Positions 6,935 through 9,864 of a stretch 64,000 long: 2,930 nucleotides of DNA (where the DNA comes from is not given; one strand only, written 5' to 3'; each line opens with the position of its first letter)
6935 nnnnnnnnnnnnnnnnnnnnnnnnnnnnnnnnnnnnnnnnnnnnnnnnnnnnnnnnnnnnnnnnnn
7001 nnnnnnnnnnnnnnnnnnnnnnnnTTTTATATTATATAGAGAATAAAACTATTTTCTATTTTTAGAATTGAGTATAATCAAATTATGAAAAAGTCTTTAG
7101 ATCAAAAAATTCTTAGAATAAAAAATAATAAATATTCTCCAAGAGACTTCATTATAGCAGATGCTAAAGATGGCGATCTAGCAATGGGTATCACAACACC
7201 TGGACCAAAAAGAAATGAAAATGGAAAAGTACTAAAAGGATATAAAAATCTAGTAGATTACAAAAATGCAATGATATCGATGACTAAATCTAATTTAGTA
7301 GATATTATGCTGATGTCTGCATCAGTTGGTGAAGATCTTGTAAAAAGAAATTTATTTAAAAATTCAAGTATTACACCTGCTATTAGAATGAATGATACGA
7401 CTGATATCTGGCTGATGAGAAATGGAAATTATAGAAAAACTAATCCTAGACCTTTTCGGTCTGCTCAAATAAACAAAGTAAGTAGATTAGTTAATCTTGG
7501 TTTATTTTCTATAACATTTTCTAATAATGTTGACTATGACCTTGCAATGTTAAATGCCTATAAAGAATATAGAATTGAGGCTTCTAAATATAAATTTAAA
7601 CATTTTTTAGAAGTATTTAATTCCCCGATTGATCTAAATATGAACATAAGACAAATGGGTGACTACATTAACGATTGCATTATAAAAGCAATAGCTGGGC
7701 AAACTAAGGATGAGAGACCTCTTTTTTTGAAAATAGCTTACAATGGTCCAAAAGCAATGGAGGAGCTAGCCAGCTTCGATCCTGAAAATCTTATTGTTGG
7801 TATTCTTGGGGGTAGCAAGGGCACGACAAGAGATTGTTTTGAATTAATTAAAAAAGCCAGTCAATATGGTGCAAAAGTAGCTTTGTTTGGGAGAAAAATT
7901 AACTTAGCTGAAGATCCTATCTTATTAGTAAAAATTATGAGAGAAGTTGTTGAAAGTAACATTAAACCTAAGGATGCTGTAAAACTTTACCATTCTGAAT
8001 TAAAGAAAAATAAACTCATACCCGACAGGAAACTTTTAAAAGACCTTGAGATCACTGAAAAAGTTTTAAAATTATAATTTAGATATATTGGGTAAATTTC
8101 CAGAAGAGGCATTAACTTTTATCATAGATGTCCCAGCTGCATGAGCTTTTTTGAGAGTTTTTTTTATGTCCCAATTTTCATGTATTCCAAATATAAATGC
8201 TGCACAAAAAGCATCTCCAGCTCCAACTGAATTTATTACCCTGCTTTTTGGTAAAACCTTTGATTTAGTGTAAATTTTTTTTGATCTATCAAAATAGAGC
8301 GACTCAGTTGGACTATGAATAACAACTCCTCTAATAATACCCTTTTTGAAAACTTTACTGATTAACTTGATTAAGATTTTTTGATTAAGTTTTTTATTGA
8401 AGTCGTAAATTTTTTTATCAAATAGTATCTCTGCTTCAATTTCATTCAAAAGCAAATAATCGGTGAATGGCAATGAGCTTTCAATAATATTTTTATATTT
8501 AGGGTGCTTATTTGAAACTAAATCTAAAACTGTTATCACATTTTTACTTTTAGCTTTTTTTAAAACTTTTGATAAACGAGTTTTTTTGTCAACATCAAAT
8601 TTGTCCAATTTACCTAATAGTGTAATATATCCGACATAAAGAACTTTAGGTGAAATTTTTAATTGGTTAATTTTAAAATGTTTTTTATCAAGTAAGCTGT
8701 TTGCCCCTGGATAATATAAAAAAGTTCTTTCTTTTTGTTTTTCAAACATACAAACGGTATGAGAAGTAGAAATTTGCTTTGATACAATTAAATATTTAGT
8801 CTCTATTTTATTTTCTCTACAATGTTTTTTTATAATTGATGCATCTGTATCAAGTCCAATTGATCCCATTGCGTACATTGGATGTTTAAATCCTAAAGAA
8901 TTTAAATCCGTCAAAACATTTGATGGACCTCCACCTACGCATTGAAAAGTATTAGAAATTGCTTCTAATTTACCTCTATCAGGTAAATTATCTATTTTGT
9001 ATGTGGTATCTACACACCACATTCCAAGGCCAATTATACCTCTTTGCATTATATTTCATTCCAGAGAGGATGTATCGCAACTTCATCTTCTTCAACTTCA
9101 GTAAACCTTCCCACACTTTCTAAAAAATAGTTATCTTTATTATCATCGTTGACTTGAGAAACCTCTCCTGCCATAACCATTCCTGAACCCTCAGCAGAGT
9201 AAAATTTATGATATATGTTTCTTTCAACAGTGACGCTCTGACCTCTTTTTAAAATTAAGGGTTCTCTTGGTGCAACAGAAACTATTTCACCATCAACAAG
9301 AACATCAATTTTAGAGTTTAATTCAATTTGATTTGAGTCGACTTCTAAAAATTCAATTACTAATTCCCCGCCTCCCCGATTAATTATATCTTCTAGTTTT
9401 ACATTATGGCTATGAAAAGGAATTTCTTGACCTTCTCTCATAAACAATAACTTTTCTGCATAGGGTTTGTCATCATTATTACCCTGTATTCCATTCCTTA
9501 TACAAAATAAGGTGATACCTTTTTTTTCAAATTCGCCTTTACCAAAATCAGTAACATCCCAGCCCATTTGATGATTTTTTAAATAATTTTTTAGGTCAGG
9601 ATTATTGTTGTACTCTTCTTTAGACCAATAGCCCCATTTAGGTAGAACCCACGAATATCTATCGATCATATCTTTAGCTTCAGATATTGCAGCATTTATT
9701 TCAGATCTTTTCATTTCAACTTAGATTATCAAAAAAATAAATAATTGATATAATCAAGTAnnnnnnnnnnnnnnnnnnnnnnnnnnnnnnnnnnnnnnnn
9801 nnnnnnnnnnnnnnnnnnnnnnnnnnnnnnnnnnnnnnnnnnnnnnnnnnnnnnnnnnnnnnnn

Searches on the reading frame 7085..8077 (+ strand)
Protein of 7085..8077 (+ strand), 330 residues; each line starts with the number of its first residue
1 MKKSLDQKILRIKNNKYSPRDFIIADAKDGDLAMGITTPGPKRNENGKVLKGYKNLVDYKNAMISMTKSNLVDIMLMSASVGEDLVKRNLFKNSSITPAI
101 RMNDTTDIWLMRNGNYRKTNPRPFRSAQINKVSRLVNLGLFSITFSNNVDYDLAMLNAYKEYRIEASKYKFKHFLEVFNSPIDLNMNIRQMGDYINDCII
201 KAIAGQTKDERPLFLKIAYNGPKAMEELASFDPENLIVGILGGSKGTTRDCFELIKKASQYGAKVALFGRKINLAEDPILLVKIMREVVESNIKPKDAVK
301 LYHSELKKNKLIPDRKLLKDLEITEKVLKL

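Call 3: search_protein_families(library=pfam, proteins=[window:7085-8077:+])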
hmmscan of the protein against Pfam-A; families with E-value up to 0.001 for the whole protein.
window:7085-8077:+ (330 aa): 0 families

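Call 4: search_protein_families(library=ncbifam, proteins=[window:7085-8077:+])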
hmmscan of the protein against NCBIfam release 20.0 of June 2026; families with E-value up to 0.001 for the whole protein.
window:7085-8077:+ (330 aa): 4 families
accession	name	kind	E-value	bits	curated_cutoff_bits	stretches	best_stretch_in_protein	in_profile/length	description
NF006081.0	PRK08227.1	equivalog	3.5e-07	29.8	297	1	223-305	209-289/291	3-hydroxy-5-phosphonooxypentane-2,4-dione thiolase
NF005556.0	PRK07226.1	subfamily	3e-06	26.8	241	1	237-303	198-265/267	2-amino-3,7-dideoxy-D-threo-hept-6-ulosonate synthase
TIGR01949.1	ADH_synth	equivalog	0.00027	20.7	299.45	1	236-299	191-254/255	2-amino-3,7-dideoxy-D-threo-hept-6-ulosonate synthase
NF040816.1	Fbpase1_Arch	equivalog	0.00078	19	430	0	242-301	209-269/271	class I fructose-bisphosphate aldolase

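Call 51: search_protein_families(library=pfam, proteins=[window:7085-8077:+], max_evalue=0.01)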
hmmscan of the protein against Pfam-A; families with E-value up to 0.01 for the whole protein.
window:7085-8077:+ (330 aa): 0 families

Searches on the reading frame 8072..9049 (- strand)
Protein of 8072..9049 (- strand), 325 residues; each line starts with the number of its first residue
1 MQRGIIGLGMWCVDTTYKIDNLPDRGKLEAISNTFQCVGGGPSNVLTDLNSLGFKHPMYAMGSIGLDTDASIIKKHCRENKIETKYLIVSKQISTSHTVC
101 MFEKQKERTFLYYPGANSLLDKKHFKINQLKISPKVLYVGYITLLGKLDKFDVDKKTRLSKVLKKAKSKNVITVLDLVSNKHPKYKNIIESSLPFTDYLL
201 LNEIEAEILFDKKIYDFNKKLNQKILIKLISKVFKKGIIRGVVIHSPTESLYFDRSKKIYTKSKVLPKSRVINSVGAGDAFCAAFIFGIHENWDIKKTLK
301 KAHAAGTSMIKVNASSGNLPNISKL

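Call 3: search_protein_families(library=pfam, proteins=[window:8072-9049:-])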
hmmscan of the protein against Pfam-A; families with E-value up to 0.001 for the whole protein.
window:8072-9049:- (325 aa): 1 family
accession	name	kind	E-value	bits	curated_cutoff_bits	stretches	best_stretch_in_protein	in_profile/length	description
PF00294.29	PfkB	-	2.8e-34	119.3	25.8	1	26-316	23-296/302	pfkB family carbohydrate kinase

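Call 4: search_protein_families(library=ncbifam, proteins=[window:8072-9049:-])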
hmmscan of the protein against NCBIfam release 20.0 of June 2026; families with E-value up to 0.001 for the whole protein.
window:8072-9049:- (325 aa): 20 families
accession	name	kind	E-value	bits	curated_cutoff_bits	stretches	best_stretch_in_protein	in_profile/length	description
TIGR02152.1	D_ribokin_bact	equivalog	1.6e-20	73.6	299.65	1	8-308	4-279/298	ribokinase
TIGR04382.1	myo_inos_iolC_N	equivalog_domain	2.6e-19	69.6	300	1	26-324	21-304/309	5-dehydro-2-deoxygluconokinase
TIGR03168.1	1-PFK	subfamily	3.9e-17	62.1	216.4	1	12-310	9-282/305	hexose kinase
TIGR03828.1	pfkB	equivalog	9.4e-17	61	292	1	12-312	9-284/305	1-phosphofructokinase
NF053626.1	RibKinHalex1628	equivalog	4.9e-14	52.5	330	1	11-130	10-127/293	ATP-dependent ribose-1-phosphate kinase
NF006957.1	PRK09434.1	equivalog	8.6e-13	48.5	450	1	32-311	20-288/302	fructokinase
NF041134.1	R1P_kin_Thcocales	equivalog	2.9e-11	43.3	500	1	5-301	3-254/291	ADP-dependent ribose-1-phosphate kinase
NF008353.0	PRK11142.1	equivalog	1.9e-10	40.8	341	1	8-309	8-283/307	ribokinase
NF041164.1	NucKinThplmales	equivalog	2.5e-07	30.2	450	1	250-313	214-275/295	nucleoside kinase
NF052444.1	DhDoxglucKinKdgK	equivalog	3.3e-07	30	400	1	62-311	50-291/303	2-dehydro-3-deoxygluconokinase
NF007321.0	PRK09813.1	equivalog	7.2e-07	28.9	247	1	222-313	170-258/261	fructoselysine 6-kinase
NF010033.0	PRK13508.1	equivalog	9.9e-07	28.3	469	1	12-307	10-281/309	tagatose-6-phosphate kinase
TIGR02198.1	rfaE_dom_I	equivalog_domain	1.4e-06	27.6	345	1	38-99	46-105/315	D-glycero-beta-D-manno-heptose-7-phosphate kinase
NF040938.1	KDG_KDGal_kin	equivalog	2.8e-06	26.6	400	1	160-323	147-297/305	bifunctional 2-dehydro-3-deoxygluconokinase/2-dehydro-3-deoxygalactonokinase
NF007068.0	PRK09513.1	equivalog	3e-06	26.7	432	1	223-306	202-282/312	1-phosphofructokinase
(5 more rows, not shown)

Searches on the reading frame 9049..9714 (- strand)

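Call 3: search_protein_families(library=pfam, proteins=[window:9049-9714:-])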
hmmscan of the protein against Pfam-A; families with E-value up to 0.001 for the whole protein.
window:9049-9714:- (221 aa): 1 family
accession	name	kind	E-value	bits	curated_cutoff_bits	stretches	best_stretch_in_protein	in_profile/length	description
PF07385.18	Lyx_isomer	-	3.4e-77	259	20.8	1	1-220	1-221/222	D-lyxose isomerase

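Call 4: search_protein_families(library=ncbifam, proteins=[window:9049-9714:-])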
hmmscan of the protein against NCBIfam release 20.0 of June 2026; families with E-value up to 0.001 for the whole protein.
window:9049-9714:- (221 aa): 1 family
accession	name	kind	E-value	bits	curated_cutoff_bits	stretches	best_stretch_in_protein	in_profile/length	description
NF051472.1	LyManIsomGneg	equivalog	5.3e-62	209.3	350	1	1-220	1-222/227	D-lyxose/D-mannose isomerase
